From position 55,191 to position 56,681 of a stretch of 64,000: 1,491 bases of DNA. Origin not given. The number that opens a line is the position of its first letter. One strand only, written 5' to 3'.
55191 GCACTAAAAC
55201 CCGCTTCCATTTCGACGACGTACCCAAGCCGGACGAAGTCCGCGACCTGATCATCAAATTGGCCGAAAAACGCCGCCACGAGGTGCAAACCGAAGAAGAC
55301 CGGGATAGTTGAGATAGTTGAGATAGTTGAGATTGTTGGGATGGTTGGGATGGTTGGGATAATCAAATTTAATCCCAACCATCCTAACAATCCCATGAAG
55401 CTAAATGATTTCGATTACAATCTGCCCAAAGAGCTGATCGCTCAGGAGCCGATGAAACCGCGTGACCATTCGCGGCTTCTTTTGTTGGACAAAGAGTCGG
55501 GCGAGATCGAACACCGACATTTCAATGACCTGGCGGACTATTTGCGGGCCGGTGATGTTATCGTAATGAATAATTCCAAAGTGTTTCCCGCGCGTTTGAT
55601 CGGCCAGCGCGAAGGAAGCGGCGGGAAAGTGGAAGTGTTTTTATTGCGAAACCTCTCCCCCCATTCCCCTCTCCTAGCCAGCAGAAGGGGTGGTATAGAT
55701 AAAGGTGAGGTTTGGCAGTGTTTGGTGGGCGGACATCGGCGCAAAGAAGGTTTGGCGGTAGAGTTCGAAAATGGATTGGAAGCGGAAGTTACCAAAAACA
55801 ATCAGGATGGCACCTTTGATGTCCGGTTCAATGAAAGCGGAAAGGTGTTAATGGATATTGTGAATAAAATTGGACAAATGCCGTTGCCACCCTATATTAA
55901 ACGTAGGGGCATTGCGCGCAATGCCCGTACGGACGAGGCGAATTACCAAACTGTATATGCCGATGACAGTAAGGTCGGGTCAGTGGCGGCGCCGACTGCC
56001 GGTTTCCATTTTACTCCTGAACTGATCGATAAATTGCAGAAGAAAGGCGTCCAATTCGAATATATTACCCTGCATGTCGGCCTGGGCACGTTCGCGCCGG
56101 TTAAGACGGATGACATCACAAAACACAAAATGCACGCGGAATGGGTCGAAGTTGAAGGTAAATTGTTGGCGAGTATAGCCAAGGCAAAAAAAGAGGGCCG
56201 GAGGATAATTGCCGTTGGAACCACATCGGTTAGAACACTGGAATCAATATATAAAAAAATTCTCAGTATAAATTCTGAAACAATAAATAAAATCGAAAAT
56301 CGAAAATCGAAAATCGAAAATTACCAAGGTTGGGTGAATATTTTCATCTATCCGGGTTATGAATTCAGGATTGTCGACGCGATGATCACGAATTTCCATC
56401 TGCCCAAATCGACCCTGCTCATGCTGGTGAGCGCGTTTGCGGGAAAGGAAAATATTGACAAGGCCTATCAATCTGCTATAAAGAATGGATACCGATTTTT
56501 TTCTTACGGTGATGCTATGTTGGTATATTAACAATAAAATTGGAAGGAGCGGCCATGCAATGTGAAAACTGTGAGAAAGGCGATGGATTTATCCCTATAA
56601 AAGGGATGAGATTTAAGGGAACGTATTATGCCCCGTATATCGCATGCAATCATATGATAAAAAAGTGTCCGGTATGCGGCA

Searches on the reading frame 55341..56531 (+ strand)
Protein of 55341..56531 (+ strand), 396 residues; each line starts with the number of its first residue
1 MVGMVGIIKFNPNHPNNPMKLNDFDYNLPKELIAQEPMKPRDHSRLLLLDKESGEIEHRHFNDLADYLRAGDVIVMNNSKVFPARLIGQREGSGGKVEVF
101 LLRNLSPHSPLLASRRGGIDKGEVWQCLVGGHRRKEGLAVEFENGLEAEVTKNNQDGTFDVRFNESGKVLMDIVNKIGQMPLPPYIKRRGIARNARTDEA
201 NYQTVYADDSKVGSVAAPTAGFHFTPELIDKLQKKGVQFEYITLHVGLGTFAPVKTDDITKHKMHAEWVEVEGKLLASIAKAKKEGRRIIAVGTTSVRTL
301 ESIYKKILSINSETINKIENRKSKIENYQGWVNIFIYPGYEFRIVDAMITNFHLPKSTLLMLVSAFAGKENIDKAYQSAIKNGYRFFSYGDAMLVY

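Call 10: search_protein_families(library=pfam, proteins=[window:55341-56531:+])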
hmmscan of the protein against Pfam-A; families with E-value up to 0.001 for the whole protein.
window:55341-56531:+ (396 aa): 1 family
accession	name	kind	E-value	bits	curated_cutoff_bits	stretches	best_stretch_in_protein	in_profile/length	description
PF02547.20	Queuosine_synth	-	3.8e-136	453.9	25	1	21-395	1-322/322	Queuosine biosynthesis protein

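Call 13: search_solved_structures(query=window:55341-56531:+, show_alignments=2)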
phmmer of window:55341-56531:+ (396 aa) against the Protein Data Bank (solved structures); distinct sequences matched with E-value up to 0.001: 3.
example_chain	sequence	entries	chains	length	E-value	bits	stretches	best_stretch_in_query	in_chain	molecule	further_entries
1vky_A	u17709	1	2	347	8.8e-95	321.3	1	13-395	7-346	S-adenosylmethionine:tRNA ribosyltransferase-isomerase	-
1yy3_A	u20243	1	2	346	8.3e-93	314.8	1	20-395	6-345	S-adenosylmethionine:tRNA ribosyltransferase-isomerase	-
1wdi_A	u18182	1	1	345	2.2e-82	280.5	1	21-395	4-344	hypothetical protein TT0907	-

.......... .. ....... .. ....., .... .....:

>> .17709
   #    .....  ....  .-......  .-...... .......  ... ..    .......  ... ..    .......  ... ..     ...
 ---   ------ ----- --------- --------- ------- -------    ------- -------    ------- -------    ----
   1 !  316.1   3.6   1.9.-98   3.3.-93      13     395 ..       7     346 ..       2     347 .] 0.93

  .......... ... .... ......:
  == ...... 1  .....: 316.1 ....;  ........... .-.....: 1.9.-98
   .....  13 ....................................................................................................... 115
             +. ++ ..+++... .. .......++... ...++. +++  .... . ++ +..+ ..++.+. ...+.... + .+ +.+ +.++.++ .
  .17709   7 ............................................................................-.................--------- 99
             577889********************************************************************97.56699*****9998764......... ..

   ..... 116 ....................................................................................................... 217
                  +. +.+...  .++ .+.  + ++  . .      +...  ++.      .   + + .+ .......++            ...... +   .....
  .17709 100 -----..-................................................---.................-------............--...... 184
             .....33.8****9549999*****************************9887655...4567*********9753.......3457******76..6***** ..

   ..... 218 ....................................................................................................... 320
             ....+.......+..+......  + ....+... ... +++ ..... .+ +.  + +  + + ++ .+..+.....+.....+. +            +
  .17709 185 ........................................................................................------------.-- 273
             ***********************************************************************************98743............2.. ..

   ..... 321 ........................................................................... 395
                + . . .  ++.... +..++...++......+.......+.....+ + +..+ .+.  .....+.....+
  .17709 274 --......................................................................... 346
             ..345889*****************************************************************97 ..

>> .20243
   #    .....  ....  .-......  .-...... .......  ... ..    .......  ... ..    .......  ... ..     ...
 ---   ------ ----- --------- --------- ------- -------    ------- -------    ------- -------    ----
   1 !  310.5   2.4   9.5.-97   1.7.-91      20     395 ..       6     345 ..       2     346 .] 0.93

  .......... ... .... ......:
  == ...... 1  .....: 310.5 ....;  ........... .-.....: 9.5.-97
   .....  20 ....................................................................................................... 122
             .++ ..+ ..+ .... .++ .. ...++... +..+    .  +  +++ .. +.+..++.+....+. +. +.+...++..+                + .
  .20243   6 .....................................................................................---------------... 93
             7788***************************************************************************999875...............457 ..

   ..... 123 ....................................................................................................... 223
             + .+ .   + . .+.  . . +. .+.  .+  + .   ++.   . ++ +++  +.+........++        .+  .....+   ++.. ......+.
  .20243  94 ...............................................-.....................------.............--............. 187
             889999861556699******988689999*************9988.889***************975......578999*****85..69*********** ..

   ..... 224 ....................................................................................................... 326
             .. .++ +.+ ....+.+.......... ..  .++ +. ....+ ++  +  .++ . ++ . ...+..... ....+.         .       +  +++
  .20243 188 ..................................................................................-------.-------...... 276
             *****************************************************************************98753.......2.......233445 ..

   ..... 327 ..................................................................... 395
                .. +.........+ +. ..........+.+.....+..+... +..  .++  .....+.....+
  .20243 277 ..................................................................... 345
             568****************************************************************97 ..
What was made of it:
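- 56289..56321 (+): queA tract, (AAAATCG)x4.7, encoding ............; QueA hot spot 3. The protein is 14-16 aa longer here than solved QueA (call 13).
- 55902..55931 (+): queA hot spot 2: a 30-nt palindrome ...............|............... in frame (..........). In other species this site carries heptamer tracts. Call 13 (7 aa longer than T. maritima QueA).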

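Call 35: find_homologous_proteins(query=window:55341-56531:+)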
Query window:55341-56531:+ (396 aa): 8000 proteins with E <= 0.001 among 8000 candidates; the best 120 are listed.
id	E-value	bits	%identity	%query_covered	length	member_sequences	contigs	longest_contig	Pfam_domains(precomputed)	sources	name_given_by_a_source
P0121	1.2e-251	853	100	95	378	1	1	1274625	PF02547.21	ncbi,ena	-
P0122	1.3e-165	569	66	95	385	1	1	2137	PF02547.21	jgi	jgi:S-adenosylmethionine:tRNA ribosyltransferase-isomerase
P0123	4.7e-165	568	68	98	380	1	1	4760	PF02547.21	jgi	-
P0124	2.7e-164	565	66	95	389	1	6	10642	PF02547.21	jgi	jgi:S-adenosylmethionine:tRNA ribosyltransferase-isomerase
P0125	2.8e-164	565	69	95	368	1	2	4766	PF02547.21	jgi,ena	-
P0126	8.0e-162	557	68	95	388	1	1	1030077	PF02547.21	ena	-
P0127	1.0e-158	547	65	95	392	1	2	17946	PF02547.21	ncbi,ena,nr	ncbi:tRNA preQ1(34) S-adenosylmethionine ribosyltransferase-isomerase QueA [Candidatus Parcubacteria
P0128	2.3e-157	542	65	95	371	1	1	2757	PF02547.21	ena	-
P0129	2.9e-157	542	66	95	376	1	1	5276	PF02547.21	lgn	-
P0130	5.7e-157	541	64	95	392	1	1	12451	PF02547.21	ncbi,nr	ncbi:MAG: tRNA preQ1(34) S-adenosylmethionine ribosyltransferase-isomerase QueA [Patescibacteria gro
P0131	1.5e-156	540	65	95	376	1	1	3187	PF02547.21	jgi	jgi:S-adenosylmethionine:tRNA ribosyltransferase-isomerase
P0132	2.1e-156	539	65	95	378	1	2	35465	PF02547.21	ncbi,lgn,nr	ncbi:MAG: tRNA preQ1(34) S-adenosylmethionine ribosyltransferase-isomerase QueA [Patescibacteria gro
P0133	3.9e-155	535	65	95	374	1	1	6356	PF02547.21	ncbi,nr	ncbi:tRNA preQ1(34) S-adenosylmethionine ribosyltransferase-isomerase QueA [bacterium]|nr:tRNA preQ1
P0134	2.0e-154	533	63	95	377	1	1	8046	PF02547.21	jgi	jgi:S-adenosylmethionine:tRNA ribosyltransferase-isomerase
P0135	9.0e-154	530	65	95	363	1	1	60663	PF02547.21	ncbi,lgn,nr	ncbi:MAG: tRNA preQ1(34) S-adenosylmethionine ribosyltransferase-isomerase QueA [bacterium]|nr:tRNA 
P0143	1.3e-150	520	61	95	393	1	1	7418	PF02547.21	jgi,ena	-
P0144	1.7e-150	520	62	95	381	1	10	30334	PF02547.21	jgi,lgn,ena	-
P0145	2.1e-150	519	61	95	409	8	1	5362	PF02547.21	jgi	-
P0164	7.6e-148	511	63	95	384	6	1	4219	PF02547.21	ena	-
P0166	1.3e-147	510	61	95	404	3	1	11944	PF02547.21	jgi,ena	-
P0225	3.0e-142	492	59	95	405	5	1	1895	PF02547.21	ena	-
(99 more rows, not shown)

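Call 40: list_cluster_members(proteins=[P0145, P0164, P0225, P0303, P0338, P0325, P0250, P0005, P0166, P0353])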
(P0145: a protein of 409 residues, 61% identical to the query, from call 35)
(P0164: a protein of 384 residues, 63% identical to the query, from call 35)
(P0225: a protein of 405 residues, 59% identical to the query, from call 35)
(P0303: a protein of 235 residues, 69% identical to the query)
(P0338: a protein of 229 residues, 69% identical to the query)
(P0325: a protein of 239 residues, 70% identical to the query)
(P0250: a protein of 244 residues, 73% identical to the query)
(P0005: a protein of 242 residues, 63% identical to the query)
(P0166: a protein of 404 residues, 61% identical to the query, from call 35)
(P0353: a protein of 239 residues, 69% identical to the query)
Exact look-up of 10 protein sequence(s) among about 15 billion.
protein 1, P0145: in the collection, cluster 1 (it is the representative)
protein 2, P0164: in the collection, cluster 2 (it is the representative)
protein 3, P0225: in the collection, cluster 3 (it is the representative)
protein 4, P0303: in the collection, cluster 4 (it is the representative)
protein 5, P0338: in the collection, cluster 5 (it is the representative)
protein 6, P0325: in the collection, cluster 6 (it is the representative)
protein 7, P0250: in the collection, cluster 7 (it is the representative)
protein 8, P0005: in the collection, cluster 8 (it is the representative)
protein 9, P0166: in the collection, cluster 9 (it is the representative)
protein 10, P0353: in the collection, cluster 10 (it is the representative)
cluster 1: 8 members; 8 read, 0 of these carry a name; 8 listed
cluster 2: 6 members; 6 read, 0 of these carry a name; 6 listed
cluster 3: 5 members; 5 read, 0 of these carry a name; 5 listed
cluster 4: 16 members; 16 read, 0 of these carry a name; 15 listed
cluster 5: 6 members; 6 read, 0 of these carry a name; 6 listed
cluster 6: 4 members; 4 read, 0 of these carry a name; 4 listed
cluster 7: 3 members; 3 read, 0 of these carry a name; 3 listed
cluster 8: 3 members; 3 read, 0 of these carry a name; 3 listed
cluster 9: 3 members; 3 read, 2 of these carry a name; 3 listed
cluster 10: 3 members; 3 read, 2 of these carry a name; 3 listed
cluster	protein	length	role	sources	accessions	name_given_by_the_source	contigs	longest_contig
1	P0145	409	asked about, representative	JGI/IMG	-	-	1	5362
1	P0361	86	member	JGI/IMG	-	-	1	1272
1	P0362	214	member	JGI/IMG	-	-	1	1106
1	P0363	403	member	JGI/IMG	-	-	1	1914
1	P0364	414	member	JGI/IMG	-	-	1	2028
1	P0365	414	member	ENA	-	-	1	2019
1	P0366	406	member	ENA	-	-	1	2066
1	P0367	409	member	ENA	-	-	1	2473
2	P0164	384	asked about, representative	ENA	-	-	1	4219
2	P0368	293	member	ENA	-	-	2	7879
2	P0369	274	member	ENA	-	-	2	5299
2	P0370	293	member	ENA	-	-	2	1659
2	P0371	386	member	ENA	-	-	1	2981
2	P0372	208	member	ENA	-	-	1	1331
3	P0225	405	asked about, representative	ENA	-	-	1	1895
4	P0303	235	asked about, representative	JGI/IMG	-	-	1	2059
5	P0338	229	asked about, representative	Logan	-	-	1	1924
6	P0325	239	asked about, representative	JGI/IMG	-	-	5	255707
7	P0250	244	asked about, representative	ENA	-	-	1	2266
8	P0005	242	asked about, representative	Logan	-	-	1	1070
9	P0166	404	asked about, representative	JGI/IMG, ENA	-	-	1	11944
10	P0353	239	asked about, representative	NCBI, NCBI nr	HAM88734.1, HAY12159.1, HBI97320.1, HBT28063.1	TPA: tRNA (guanosine(37)-N1)-methyltransferase TrmD [Candidatus Falkowbacteria bacterium] | tRNA (guanosine(37)-N1)-methyltransferase TrmD [Candidatus Falkowbacteria bacterium]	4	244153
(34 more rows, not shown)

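Call 46: find_encoding_contigs(protein=P0143, flank=10000, max_places=1)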
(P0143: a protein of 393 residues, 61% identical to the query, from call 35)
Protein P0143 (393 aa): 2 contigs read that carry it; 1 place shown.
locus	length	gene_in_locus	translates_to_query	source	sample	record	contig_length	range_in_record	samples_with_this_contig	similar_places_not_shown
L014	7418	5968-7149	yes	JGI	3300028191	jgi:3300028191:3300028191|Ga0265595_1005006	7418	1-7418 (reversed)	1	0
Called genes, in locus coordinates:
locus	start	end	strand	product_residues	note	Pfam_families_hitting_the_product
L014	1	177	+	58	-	?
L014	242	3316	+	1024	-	PF00580:UvrD-helicase, PF01443:Viral_helicase1 (faint), PF13245:AAA_19, PF13604:AAA_30 (faint), PF13361:UvrD_C, PF13538:UvrD_C_2 (faint), PF12705:PDDEXK_1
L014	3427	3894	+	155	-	PF04307:YdjM (weak)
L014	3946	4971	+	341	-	PF05496:RuvB_N, PF00004:AAA, PF07728:AAA_5, PF17864:AAA_lid_4, PF05491:WHD_RuvB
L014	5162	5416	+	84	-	-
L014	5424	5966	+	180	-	PF03703:bPH_2 (weak)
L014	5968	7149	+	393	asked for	PF02547:Queuosine_synth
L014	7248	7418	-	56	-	?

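Call 47: find_encoding_contigs(protein=P0144, flank=10000, max_places=1)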
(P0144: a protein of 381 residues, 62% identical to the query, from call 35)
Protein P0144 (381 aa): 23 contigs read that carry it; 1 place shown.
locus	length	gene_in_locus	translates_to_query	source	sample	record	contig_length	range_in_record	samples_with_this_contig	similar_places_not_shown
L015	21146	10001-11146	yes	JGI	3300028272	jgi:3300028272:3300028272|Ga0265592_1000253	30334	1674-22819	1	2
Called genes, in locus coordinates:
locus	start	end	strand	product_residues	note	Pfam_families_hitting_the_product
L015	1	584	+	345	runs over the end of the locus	-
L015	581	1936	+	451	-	PF04932:Wzy_C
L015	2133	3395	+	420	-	PF00675:Peptidase_M16, PF05193:Peptidase_M16_C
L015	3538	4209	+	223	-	-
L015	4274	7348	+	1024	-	PF00580:UvrD-helicase, PF01443:Viral_helicase1 (faint), PF13245:AAA_19, PF13604:AAA_30 (faint), PF13361:UvrD_C, PF13538:UvrD_C_2 (faint), PF12705:PDDEXK_1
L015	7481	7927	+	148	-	PF04307:YdjM (weak)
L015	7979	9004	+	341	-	PF05496:RuvB_N, PF00004:AAA, PF07728:AAA_5, PF17864:AAA_lid_4, PF05491:WHD_RuvB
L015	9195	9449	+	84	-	-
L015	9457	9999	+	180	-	PF03703:bPH_2 (weak)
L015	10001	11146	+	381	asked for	PF02547:Queuosine_synth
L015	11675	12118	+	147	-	PF10502:Peptidase_S26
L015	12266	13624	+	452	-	PF13393:tRNA-synt_His, PF00587:tRNA-synt_2b, PF03129:HGTP_anticodon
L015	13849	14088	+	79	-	-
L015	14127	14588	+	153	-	PF02637:GatB_Yqey (weak), PF09424:YqeY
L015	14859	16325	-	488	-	PF13328:HD_4, PF01966:HD, PF04607:RelA_SpoT, PF02824:TGS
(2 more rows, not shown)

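Call 59: find_encoding_contigs(protein=P0368, flank=3000, max_places=3)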
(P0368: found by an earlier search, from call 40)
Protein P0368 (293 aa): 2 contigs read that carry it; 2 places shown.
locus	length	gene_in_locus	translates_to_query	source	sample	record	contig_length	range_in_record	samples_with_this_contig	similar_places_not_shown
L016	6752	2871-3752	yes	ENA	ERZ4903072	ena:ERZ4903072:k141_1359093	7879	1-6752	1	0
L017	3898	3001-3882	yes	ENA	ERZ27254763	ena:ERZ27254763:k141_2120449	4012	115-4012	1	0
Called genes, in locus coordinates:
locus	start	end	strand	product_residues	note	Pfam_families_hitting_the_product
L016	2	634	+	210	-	?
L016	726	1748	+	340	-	PF01078:Mg_chelatase (faint), PF05496:RuvB_N, PF13191:AAA_16 (weak), PF00004:AAA, PF07728:AAA_5, PF13173:AAA_14 (faint), PF17864:AAA_lid_4, PF05491:WHD_RuvB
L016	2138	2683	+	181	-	PF03703:bPH_2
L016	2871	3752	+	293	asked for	PF02547:Queuosine_synth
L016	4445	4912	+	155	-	PF01029:NusB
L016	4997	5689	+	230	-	PF22935:RM44_endonuclase (weak), PF14622:Ribonucleas_3_3, PF00636:Ribonuclease_3, PF00035:dsrm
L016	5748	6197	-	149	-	PF07963:N_methyl (weak)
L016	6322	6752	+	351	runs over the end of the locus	PF00437:T2SSE, PF13401:AAA_22 (faint)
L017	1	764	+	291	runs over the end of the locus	?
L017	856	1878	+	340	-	PF01078:Mg_chelatase (faint), PF05496:RuvB_N, PF13191:AAA_16 (weak), PF00004:AAA, PF07728:AAA_5, PF13173:AAA_14 (faint), PF17864:AAA_lid_4, PF05491:WHD_RuvB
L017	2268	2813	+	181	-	PF03703:bPH_2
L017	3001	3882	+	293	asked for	PF02547:Queuosine_synth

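Call 61: find_encoding_contigs(protein=P0164, flank=3000, max_places=2)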
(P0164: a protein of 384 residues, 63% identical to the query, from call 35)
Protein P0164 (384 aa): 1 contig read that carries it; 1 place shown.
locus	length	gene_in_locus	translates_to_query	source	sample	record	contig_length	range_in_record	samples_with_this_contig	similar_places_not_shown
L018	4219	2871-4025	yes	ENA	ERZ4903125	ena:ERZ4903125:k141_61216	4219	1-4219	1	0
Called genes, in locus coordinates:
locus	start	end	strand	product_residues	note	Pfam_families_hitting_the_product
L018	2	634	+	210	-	?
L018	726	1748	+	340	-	PF01078:Mg_chelatase (faint), PF05496:RuvB_N, PF13191:AAA_16 (weak), PF00004:AAA, PF07728:AAA_5, PF13173:AAA_14 (faint), PF17864:AAA_lid_4, PF05491:WHD_RuvB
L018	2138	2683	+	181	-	PF03703:bPH_2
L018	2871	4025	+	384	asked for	PF02547:Queuosine_synth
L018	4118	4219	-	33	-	?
